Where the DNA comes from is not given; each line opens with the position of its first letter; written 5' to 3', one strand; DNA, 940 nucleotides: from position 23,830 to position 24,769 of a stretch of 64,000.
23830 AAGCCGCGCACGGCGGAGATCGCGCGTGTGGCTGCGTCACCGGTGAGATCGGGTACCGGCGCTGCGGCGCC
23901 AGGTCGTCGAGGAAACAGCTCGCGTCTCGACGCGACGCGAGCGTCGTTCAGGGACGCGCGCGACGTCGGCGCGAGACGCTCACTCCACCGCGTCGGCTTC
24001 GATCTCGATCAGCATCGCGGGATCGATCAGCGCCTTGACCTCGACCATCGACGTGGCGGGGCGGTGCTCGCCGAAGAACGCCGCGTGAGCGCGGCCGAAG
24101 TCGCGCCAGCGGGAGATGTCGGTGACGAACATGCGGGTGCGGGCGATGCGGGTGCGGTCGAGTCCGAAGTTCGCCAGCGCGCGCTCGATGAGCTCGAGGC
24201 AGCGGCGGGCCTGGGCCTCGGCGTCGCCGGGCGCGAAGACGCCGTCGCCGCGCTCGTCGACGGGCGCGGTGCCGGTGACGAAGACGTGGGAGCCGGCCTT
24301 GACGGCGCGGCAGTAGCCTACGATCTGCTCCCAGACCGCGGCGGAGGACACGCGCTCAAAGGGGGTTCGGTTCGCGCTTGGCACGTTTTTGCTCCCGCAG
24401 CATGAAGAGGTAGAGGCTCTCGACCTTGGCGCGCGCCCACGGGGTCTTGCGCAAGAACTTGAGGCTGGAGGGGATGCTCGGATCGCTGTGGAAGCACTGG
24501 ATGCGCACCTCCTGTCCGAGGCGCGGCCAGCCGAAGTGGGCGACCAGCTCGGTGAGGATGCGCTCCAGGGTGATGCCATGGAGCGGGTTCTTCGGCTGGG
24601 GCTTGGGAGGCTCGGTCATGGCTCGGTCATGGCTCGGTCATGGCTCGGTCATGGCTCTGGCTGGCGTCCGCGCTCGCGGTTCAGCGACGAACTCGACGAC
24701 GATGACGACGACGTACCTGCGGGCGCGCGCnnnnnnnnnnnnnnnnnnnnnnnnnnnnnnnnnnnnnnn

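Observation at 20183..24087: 207-bp direct repeat of the ridA 3' end and an IS21 istB fragment mark the recombination joint of the toxin/immunity array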

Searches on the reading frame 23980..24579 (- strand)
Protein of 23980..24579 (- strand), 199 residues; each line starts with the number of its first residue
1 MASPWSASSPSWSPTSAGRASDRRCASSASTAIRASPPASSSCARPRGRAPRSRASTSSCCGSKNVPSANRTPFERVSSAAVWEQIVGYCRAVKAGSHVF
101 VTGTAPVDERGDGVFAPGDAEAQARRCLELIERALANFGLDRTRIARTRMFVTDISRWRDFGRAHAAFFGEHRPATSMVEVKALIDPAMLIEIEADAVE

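Call 5: search_protein_families(library=pfam, proteins=[window:23980-24579:-], max_evalue=0.1)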
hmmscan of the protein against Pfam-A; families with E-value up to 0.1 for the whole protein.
window:23980-24579:- (199 aa): 1 family
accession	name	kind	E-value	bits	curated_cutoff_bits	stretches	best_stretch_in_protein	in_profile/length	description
PF01042.26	Ribonuc_L-PSP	-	3.3e-25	88.9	27.3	1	86-198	8-120/121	Endoribonuclease L-PSP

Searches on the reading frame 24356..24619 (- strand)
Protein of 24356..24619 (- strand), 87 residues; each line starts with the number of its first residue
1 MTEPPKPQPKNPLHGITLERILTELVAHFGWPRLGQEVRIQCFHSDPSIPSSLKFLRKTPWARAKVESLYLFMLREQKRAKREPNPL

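Call 5: search_protein_families(library=pfam, proteins=[window:24356-24619:-], max_evalue=0.1)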
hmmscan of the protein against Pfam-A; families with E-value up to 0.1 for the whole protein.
window:24356-24619:- (87 aa): 1 family
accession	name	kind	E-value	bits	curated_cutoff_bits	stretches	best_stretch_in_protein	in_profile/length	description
PF09905.14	VF530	-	1.9e-33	114.9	27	1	9-71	1-63/63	DNA-binding protein VF530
